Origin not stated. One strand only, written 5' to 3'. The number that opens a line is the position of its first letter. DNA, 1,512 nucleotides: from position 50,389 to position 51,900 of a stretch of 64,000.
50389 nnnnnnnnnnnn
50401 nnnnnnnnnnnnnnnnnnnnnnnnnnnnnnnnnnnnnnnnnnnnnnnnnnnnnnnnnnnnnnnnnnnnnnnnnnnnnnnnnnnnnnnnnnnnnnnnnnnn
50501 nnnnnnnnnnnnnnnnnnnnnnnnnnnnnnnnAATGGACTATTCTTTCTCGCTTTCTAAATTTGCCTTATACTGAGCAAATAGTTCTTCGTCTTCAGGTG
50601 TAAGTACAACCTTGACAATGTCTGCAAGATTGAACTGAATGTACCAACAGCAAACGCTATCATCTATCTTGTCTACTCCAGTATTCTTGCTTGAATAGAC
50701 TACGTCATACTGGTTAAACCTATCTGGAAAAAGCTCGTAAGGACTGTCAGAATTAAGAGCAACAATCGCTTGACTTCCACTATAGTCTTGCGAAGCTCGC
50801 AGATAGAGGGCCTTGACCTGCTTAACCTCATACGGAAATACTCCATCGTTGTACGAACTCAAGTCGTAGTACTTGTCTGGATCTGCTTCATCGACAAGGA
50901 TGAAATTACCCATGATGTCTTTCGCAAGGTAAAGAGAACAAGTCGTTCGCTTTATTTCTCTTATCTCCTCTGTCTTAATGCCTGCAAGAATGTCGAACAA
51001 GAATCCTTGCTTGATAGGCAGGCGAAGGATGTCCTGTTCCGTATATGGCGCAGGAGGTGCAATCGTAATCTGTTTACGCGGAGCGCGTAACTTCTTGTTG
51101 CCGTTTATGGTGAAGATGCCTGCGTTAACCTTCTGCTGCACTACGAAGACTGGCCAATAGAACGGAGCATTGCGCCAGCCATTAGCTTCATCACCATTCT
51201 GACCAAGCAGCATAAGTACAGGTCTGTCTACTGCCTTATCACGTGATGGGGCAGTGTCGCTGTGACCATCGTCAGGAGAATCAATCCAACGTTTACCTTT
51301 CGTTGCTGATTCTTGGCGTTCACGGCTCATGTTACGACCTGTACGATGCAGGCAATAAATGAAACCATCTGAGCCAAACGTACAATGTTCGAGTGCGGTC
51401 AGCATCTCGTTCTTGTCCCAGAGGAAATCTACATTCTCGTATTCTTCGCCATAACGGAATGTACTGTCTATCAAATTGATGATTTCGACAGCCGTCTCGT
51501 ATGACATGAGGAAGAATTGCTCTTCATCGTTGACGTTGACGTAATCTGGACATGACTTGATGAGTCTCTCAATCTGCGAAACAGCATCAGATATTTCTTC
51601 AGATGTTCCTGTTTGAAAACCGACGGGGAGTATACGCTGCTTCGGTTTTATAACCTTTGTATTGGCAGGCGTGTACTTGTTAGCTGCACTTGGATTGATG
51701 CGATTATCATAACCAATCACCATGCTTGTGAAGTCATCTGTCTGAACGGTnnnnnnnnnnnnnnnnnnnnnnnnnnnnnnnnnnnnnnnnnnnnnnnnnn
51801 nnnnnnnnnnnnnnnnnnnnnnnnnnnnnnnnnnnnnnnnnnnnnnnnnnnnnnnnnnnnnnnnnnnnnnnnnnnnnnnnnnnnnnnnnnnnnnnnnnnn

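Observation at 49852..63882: Type-3-BREX-like operon with non-canonical gene content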

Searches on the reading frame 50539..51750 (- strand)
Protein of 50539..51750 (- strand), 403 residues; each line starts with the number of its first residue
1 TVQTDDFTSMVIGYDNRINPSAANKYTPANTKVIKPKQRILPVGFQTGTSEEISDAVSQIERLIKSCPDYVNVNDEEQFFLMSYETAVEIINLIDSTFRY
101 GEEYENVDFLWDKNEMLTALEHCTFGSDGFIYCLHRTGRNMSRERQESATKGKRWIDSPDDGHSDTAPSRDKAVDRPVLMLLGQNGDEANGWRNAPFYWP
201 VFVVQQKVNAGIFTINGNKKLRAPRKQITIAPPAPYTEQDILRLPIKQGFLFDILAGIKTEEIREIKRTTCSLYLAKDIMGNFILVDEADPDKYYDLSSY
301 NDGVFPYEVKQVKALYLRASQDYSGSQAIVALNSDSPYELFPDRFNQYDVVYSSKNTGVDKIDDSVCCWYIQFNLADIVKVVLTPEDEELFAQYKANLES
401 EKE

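Call 53: search_protein_families(library=pfam, proteins=[window:50539-51750:-], max_evalue=0.01)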
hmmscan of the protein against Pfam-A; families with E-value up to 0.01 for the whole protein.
window:50539-51750:- (403 aa): 0 families
